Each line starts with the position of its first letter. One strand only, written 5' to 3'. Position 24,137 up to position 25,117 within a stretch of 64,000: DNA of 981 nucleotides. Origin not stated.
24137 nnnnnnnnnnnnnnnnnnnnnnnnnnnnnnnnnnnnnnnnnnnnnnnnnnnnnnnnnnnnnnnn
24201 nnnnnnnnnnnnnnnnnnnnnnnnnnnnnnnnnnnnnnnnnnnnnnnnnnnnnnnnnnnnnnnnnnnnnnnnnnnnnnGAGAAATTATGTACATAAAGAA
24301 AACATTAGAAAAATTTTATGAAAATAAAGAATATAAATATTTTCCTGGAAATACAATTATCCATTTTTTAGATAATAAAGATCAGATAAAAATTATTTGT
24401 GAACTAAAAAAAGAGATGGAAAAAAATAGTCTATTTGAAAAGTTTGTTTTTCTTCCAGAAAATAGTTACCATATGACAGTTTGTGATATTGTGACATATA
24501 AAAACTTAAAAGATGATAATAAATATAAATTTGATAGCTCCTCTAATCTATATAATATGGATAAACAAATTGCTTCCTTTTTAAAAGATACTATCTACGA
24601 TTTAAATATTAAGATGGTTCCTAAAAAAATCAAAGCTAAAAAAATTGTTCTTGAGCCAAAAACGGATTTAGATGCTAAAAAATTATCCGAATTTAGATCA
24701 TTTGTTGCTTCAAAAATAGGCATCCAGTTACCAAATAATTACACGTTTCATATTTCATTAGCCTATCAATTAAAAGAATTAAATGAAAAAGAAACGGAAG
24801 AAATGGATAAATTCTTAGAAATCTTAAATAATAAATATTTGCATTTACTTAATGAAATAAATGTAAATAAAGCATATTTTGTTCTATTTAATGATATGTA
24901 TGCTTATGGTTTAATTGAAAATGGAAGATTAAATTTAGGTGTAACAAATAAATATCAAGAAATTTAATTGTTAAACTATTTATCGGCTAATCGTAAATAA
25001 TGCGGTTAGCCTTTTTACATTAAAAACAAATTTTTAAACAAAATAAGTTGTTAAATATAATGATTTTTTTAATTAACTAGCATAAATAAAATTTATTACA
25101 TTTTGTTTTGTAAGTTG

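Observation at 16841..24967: Surface EEP nuclease + OB-repeat lipoprotein + Fbp/Pot-type ABC importer + 2H phosphoesterase, a candidate nucleic-acid scavenging locus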

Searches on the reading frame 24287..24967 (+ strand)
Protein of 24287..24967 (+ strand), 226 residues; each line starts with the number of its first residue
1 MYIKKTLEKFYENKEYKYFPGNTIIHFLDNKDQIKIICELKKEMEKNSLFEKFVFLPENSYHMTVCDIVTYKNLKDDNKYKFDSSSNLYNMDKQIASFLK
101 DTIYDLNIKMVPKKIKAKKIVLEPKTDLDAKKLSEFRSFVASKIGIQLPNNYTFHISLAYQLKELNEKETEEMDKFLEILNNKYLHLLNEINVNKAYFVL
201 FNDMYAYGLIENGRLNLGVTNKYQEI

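Call 3: search_protein_families(library=pfam, proteins=[window:24287-24967:+], max_evalue=0.01)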
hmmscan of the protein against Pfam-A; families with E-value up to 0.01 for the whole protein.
window:24287-24967:+ (226 aa): 1 family
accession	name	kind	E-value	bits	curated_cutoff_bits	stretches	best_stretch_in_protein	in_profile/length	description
PF08975.16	2H-phosphodiest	-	6.7e-12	45.9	21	1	9-76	1-69/116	Domain of unknown function (DUF1868)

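Call 4: search_protein_families(library=ncbifam, proteins=[window:24287-24967:+], max_evalue=0.01)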
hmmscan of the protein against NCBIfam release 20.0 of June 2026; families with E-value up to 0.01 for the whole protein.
window:24287-24967:+ (226 aa): 0 families

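Call 7: search_solved_structures(query=window:24287-24967:+, max_evalue=1, show_alignments=2)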
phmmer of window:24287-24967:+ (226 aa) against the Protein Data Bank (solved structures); distinct sequences matched with E-value up to 1: 2.
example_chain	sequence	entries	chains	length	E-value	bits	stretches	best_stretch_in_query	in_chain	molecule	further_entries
2fyh_A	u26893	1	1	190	0.1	15.7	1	138-194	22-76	putative integral membrane transport protein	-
2n93_A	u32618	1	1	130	0.6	13.1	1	43-124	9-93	Fatty acid-binding protein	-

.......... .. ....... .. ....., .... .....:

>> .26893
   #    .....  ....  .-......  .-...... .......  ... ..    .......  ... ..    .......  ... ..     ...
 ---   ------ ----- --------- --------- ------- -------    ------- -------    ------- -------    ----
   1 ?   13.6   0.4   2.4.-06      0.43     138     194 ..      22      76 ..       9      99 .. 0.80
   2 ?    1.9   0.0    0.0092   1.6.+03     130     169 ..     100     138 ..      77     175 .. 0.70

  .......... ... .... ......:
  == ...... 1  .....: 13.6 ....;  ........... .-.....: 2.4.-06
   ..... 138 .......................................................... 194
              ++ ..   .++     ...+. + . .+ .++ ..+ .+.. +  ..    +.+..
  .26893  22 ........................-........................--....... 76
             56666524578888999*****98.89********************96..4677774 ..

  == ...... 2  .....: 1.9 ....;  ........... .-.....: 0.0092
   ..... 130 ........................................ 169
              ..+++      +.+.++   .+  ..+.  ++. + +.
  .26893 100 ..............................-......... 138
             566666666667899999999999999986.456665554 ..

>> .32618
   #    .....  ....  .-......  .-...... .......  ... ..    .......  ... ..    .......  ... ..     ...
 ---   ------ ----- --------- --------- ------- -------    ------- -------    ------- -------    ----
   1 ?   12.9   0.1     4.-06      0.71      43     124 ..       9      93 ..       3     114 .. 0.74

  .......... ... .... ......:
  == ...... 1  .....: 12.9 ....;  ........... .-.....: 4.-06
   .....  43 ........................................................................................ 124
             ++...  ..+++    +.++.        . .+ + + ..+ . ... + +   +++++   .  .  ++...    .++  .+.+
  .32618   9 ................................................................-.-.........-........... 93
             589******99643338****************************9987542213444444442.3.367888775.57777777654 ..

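Call 9: find_homologous_proteins(query=window:24287-24967:+, max_evalue=0.001)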
Query window:24287-24967:+ (226 aa): 30 proteins with E <= 0.001 among 361 candidates.
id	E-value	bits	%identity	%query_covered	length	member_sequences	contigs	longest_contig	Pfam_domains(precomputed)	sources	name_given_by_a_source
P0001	1.6e-140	484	100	100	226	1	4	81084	PF08975.17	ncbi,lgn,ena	-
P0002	1.5e-97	344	71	98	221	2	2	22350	PF08975.17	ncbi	-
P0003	9.8e-97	341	71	98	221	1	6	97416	PF08975.17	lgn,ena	-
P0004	6.2e-90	319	67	100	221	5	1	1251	PF08975.17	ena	-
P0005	1.6e-87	311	66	97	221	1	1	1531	PF08975.17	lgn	-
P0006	2.7e-67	245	56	96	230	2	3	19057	PF08975.17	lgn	-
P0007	1.7e-65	239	52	96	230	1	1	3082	PF08975.17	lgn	-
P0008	1.9e-64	235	52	96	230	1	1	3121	PF08975.17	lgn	-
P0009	4.5e-62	228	49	100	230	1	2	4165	PF08975.17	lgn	-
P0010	5.5e-62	227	50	98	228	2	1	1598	PF08975.17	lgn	-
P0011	2.1e-57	212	50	97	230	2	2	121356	PF08975.17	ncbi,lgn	-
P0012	5.2e-56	208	53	94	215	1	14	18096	PF08975.17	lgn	-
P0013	8.0e-51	191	46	96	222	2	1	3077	PF08975.17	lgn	-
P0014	1.5e-50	190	46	93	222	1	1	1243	PF08975.17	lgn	-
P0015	2.3e-45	173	44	95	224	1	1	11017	PF08975.17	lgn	-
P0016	3.2e-41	160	43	96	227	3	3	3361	PF08975.17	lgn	-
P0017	2.2e-40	157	38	95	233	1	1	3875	PF08975.17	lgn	-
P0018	5.3e-17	80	33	80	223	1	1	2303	PF08975.17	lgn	-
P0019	6.6e-12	64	29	88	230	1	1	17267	PF08975.17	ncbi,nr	ncbi:DUF1868 domain-containing protein [Ruminococcaceae bacterium OttesenSCG-928-L11]|nr:DUF1868 dom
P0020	4.8e-8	51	24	92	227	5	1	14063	PF08975.17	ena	-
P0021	1.6e-7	49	27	88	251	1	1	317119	PF08975.17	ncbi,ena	-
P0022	1.3e-6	46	24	90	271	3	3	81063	PF08975.17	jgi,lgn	jgi:hypothetical protein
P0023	9.0e-6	44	26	88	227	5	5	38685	PF08975.17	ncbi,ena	-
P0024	1.4e-5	43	26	88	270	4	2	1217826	PF08975.17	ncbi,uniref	ncbi:DUF1868 domain-containing protein [Luteibacter sp. PPL201]|uniref:DUF1868 domain-containing pro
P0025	2.8e-5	42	24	88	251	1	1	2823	PF08975.17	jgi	jgi:hypothetical protein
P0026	2.9e-5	42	24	92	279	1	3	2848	PF08975.17,PF13563.13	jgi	jgi:hypothetical protein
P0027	4.7e-5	41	25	90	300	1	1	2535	PF08975.17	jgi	jgi:hypothetical protein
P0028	8.5e-5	41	25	88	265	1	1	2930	PF08975.17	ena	-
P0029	1.9e-4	39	27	88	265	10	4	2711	PF08975.17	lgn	-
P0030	6.7e-4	38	24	88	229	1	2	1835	PF08975.17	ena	-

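Call 11: find_encoding_contigs(protein=P0001, flank=10000, max_places=3)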
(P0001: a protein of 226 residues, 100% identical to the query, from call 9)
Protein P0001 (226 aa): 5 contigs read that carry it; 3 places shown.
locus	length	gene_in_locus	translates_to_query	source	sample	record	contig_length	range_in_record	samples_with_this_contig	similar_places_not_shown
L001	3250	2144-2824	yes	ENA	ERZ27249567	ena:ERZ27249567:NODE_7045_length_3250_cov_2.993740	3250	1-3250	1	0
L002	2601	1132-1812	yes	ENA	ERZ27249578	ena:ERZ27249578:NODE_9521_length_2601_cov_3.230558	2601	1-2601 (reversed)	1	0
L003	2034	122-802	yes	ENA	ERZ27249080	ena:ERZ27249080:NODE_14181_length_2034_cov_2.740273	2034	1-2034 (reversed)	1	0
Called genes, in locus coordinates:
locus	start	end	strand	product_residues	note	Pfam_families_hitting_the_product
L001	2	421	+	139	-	?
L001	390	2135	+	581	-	PF00528:BPD_transp_1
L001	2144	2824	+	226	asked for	PF08975:2H-phosphodiest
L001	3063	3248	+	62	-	?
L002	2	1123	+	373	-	?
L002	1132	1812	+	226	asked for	PF08975:2H-phosphodiest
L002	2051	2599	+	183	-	?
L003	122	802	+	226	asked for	PF08975:2H-phosphodiest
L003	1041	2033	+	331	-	?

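Call 12: find_encoding_contigs(protein=P0011, flank=10000, max_places=2)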
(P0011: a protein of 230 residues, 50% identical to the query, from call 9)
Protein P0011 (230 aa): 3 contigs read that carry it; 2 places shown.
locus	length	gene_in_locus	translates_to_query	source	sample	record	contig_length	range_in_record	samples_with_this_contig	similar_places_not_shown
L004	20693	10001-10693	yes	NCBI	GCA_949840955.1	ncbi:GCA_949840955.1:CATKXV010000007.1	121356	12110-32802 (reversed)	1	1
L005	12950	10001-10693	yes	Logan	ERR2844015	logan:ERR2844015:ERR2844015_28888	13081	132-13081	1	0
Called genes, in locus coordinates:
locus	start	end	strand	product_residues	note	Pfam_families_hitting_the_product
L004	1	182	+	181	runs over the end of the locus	PF02357:NusG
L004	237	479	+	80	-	PF01197:Ribosomal_L31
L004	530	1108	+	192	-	PF00265:TK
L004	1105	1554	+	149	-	PF00383:dCMP_cyt_deam_1, PF14437:MafB19-deam, PF14439:Bd3614-deam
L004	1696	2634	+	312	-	PF03372:Exo_endo_phos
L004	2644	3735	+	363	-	PF13416:SBP_bac_8, PF13343:SBP_bac_6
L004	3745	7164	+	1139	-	PF16403:Bact_surface_Ig-like (faint), PF18981:InlK_D3 (faint)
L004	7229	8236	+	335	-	PF00005:ABC_tran, PF13304:AAA_21 (faint)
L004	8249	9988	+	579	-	PF00528:BPD_transp_1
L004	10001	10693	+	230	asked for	PF08975:2H-phosphodiest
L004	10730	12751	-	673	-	PF00356:LacI, PF01547:SBP_bac_1 (faint), PF13416:SBP_bac_8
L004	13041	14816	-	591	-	PF01321:Creatinase_N, PF16189:Creatinase_N_2, PF00557:Peptidase_M24, PF16188:Peptidase_M24_C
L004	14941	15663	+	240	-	PF02674:Colicin_V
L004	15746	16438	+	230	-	-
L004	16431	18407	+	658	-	PF00456:Transketolase_N, PF00676:E1_dh (weak), PF02779:Transket_pyr, PF22613:Transketolase_C_1, PF02780:Transketolase_C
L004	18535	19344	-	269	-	PF00588:SpoU_methylase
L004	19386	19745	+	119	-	-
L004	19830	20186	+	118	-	PF00392:GntR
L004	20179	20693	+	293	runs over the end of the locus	PF00005:ABC_tran, PF13304:AAA_21 (faint)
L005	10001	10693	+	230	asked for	PF08975:2H-phosphodiest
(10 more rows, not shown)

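Call 13: find_encoding_contigs(protein=P0003, flank=10000, max_places=2)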
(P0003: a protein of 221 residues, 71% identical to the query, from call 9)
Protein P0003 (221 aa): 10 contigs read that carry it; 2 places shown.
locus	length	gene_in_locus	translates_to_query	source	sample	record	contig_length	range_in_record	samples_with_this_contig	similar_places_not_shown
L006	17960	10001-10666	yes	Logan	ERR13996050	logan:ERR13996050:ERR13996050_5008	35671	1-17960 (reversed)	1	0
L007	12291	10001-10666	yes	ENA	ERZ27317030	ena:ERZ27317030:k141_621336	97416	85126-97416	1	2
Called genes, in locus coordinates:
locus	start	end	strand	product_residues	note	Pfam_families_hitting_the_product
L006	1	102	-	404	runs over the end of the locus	PF13173:AAA_14, PF13635:DUF4143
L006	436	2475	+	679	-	PF00356:LacI, PF13416:SBP_bac_8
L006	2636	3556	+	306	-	PF03372:Exo_endo_phos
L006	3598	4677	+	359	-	PF13416:SBP_bac_8, PF13343:SBP_bac_6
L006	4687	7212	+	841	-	-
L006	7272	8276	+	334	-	PF00005:ABC_tran, PF13304:AAA_21 (faint)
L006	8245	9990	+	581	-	PF00528:BPD_transp_1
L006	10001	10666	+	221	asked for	PF08975:2H-phosphodiest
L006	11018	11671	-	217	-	-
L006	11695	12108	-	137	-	-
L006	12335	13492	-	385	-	PF13671:AAA_33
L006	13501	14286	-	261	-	PF09414:RNA_ligase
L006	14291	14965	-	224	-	PF13489:Methyltransf_23, PF01209:Ubie_methyltran (weak), PF13847:Methyltransf_31, PF08241:Methyltransf_11, PF08242:Methyltransf_12, PF13649:Methyltransf_25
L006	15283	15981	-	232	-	-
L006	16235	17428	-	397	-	PF13173:AAA_14, PF13635:DUF4143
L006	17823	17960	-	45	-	?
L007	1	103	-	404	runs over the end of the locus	PF13173:AAA_14, PF13635:DUF4143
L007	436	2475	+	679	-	PF00356:LacI, PF13416:SBP_bac_8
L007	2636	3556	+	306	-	PF03372:Exo_endo_phos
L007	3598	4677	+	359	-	PF13416:SBP_bac_8, PF13343:SBP_bac_6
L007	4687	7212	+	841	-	-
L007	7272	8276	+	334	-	PF00005:ABC_tran, PF13304:AAA_21 (faint)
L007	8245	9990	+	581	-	PF00528:BPD_transp_1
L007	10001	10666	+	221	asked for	PF08975:2H-phosphodiest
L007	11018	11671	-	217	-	-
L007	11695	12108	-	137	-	-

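Call 15: find_encoding_contigs(protein=P0019, flank=10000, max_places=1)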
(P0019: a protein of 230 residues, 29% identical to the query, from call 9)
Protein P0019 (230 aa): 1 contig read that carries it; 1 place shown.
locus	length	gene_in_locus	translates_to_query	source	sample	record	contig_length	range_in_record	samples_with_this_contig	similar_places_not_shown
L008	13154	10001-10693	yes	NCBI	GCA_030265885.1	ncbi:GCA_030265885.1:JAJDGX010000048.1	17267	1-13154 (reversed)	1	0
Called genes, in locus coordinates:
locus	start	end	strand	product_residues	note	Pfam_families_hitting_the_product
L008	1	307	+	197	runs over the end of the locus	-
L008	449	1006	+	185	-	-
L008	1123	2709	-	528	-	PF01547:SBP_bac_1, PF13416:SBP_bac_8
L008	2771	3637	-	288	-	PF00528:BPD_transp_1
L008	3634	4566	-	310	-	PF00528:BPD_transp_1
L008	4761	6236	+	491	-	PF00072:Response_reg, PF00165:HTH_AraC (weak), PF12833:HTH_18, PF00165:HTH_AraC (weak)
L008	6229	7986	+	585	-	PF00672:HAMP (faint), PF06580:His_kinase, PF02518:HATPase_c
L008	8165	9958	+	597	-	PF00890:FAD_binding_2 (weak), PF01134:GIDA (weak), PF01266:DAO (weak), PF12831:FAD_oxidored, PF13450:NAD_binding_8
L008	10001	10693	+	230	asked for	PF08975:2H-phosphodiest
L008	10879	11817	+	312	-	-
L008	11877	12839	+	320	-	PF05448:AXE1, PF02129:Peptidase_S15 (faint), PF12146:Hydrolase_4 (faint), PF00561:Abhydrolase_1 (weak), PF12697:Abhydrolase_6 (weak), PF00326:Peptidase_S9 (weak)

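Call 16: find_encoding_contigs(protein=P0015, flank=10000, max_places=1)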
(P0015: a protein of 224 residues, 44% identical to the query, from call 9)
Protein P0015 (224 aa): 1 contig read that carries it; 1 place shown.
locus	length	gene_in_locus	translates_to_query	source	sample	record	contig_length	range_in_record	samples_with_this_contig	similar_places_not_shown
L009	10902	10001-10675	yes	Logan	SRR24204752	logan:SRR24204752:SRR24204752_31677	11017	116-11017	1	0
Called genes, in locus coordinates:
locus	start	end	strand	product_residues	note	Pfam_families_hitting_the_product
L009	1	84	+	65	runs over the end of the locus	?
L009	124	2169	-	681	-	PF00356:LacI, PF13416:SBP_bac_8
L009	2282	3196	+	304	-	PF03372:Exo_endo_phos, PF14529:Exo_endo_phos_2 (faint)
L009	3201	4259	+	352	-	PF13416:SBP_bac_8, PF13343:SBP_bac_6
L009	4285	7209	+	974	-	-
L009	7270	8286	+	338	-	PF00005:ABC_tran, PF13304:AAA_21 (faint)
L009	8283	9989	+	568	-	PF00528:BPD_transp_1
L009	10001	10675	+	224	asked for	PF08975:2H-phosphodiest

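Call 17: find_encoding_contigs(protein=P0021, flank=8000, max_places=1)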
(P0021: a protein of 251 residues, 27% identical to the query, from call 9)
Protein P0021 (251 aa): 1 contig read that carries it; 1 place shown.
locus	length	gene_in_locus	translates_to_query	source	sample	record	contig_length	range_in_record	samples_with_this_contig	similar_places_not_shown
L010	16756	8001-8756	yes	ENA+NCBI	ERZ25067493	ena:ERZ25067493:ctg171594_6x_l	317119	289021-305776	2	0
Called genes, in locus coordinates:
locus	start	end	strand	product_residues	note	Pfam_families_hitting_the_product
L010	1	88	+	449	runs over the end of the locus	PF01011:PQQ (faint), PF25293:Beta-prop_EMC1_N (faint), PF13360:PQQ_2, PF13570:Beta-prop_ACSF4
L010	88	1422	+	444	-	PF00005:ABC_tran (faint), PF00025:Arf (faint), PF01926:MMR_HSR1, PF02421:FeoB_N, PF00009:GTP_EFTU, PF01926:MMR_HSR1, PF02421:FeoB_N, PF14714:KH_dom-like, +8 more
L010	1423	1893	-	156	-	PF01625:PMSR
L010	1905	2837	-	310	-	PF01073:3Beta_HSD, PF01370:Epimerase, PF02719:Polysacc_synt_2 (faint), PF04321:RmlD_sub_bind, PF05368:NmrA (weak), PF13460:NAD_binding_10, PF16363:GDP_Man_Dehyd, PF07993:NAD_binding_4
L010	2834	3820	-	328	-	PF00953:Glycos_transf_4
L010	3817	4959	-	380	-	PF13477:Glyco_trans_4_2, PF13439:Glyco_transf_4 (weak), PF13579:Glyco_trans_4_4, PF00534:Glycos_transf_1, PF13692:Glyco_trans_1_4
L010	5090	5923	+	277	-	-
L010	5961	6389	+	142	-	PF00892:EamA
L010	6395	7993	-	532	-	PF00009:GTP_EFTU, PF01926:MMR_HSR1 (weak), PF22042:EF-G_D2, PF03144:GTP_EFTU_D2, PF16658:RF3_C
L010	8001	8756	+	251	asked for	PF08975:2H-phosphodiest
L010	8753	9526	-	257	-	PF06182:ABC2_membrane_6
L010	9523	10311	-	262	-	PF06182:ABC2_membrane_6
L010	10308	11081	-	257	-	PF06182:ABC2_membrane_6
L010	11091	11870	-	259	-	PF06182:ABC2_membrane_6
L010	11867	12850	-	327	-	PF00005:ABC_tran, PF13304:AAA_21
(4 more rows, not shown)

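Call 46: search_solved_structures(query=A1, max_evalue=1, show_alignments=2)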
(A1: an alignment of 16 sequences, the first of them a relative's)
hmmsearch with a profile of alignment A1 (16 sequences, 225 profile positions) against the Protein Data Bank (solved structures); distinct sequences matched with E-value up to 1: 3.
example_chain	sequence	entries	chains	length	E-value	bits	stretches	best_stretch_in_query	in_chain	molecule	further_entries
2fsq_A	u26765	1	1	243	9.2e-41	143.2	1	4-217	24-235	Atu0111 protein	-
2fyh_A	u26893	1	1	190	0.17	14.8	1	146-194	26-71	putative integral membrane transport protein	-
2oqm_A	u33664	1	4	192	0.45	13.4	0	84-148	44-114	Hypothetical protein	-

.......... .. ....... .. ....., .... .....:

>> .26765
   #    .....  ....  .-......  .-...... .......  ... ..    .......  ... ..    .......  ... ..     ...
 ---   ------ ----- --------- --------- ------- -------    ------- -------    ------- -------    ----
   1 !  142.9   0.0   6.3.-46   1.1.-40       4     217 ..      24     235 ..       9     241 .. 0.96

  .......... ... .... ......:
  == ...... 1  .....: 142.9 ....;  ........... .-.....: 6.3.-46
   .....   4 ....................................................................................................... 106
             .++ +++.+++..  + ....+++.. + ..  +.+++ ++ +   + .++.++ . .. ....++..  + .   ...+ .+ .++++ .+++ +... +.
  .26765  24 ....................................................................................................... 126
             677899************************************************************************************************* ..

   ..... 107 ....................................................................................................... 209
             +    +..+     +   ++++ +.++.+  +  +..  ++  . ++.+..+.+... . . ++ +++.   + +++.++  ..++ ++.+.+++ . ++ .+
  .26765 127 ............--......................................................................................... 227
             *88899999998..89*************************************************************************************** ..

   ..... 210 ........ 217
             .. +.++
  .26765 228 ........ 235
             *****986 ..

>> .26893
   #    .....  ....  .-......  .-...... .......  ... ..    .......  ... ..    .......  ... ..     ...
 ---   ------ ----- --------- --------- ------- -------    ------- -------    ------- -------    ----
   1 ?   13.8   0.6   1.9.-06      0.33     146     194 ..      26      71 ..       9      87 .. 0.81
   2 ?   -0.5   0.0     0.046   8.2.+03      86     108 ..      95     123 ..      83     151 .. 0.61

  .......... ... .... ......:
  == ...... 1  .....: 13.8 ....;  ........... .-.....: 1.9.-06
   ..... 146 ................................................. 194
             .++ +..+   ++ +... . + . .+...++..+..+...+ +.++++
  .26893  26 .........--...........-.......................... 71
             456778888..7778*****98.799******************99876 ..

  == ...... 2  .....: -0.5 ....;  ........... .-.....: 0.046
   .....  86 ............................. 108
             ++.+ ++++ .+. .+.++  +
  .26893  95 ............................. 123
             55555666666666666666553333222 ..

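Call 66: predict_structure(alignment_id=A4)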
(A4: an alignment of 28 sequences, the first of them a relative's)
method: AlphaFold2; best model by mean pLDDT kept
length: 359 residues; sequences in the alignment: 28
mean_pLDDT: 92.4   pTM: 0.87
mean pLDDT of the five models: 92.4, 91.6, 91.3, 90.6, 89.0
residues with pLDDT >= 90: 301; 70-90: 42; 50-70: 14; < 50: 2
segments of 3 or more residues with pLDDT < 50: none
pLDDT, mean of each block of 10 residues (from residue 1): 78 65 78 96 87 96 94 74 93 94 96 97 94 97 97 96 95 96 89 96 97 98 90 94 94 95 94 96 96 98 96 96 96 95 94 94
secondary structure, 60 per line:
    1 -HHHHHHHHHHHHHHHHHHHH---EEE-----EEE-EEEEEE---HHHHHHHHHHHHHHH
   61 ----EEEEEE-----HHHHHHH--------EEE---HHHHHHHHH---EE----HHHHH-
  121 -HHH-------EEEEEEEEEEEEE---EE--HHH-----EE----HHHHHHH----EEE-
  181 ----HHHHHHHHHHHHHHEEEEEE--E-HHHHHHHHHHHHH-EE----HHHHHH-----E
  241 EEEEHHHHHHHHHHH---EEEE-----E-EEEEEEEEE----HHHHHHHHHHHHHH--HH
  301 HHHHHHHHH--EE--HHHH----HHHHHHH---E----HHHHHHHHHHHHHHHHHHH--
elements in order: H2-21 E25-27 E33-35 E37-42 H46-60 E65-70 H76-82 E91-93 H97-105 H115-119 E132-144 H166-172 E177-179 H185-198 E199-204 H209-221 H229-234 E240-244 H245-255 E259-262 E270-278 H283-296 H299-309 H316-319 H324-330 H339-357
